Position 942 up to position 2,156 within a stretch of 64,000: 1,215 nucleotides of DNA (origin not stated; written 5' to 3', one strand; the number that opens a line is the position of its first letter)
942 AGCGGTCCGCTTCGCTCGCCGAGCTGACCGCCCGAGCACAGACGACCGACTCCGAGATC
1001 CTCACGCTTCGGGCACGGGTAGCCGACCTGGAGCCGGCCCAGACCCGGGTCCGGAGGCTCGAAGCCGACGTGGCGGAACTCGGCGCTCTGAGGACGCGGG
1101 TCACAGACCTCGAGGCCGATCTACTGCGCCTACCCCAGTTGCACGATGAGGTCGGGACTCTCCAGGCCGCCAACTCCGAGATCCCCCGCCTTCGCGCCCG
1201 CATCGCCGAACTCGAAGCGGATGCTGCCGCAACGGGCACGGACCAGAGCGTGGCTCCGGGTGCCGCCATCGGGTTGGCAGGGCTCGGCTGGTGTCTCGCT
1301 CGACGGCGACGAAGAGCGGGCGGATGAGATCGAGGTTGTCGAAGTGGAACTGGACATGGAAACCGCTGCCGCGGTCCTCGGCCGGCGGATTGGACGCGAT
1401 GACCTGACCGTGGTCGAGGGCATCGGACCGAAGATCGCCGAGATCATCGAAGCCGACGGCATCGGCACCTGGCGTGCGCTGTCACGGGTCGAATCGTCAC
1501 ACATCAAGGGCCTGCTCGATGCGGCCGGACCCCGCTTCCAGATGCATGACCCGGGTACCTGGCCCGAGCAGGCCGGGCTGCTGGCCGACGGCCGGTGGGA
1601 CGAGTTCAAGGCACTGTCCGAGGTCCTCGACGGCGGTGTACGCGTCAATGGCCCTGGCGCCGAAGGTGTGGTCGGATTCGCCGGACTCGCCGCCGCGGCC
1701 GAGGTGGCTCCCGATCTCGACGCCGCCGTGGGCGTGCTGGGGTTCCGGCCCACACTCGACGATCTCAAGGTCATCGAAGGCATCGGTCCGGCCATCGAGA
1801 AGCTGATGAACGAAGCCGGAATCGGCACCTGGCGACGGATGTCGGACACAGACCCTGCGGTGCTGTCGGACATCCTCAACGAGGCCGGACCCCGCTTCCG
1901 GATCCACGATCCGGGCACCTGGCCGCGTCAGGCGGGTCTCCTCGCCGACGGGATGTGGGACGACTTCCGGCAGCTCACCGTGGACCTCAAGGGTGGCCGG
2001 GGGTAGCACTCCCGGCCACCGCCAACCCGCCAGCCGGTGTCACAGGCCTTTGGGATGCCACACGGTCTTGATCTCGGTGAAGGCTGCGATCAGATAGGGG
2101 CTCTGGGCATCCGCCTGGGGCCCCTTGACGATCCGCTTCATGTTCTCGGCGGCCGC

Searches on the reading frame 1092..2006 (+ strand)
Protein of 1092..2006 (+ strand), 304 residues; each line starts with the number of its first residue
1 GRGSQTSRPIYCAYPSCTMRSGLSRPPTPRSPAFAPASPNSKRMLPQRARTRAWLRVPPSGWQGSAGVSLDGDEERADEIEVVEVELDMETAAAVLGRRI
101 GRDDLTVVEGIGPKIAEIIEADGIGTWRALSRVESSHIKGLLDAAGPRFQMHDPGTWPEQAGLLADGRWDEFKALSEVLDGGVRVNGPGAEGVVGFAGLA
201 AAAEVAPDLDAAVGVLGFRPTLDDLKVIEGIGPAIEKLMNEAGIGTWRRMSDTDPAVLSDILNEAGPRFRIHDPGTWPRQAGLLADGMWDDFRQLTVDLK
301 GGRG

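Call 97: search_protein_families(library=pfam, proteins=[window:1092-2006:+])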
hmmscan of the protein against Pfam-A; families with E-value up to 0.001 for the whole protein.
window:1092-2006:+ (304 aa): 3 families
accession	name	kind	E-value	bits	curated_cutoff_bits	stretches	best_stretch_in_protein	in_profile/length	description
PF14520.12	HHH_5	-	4.7e-08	33.8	27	0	224-261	3-40/57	Helix-hairpin-helix domain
PF14229.12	DUF4332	-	0.00026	21.6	23.2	0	101-134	51-84/122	Domain of unknown function (DUF4332)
PF00633.29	HHH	-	0.00041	20.5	24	0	102-118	10-26/30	Helix-hairpin-helix motif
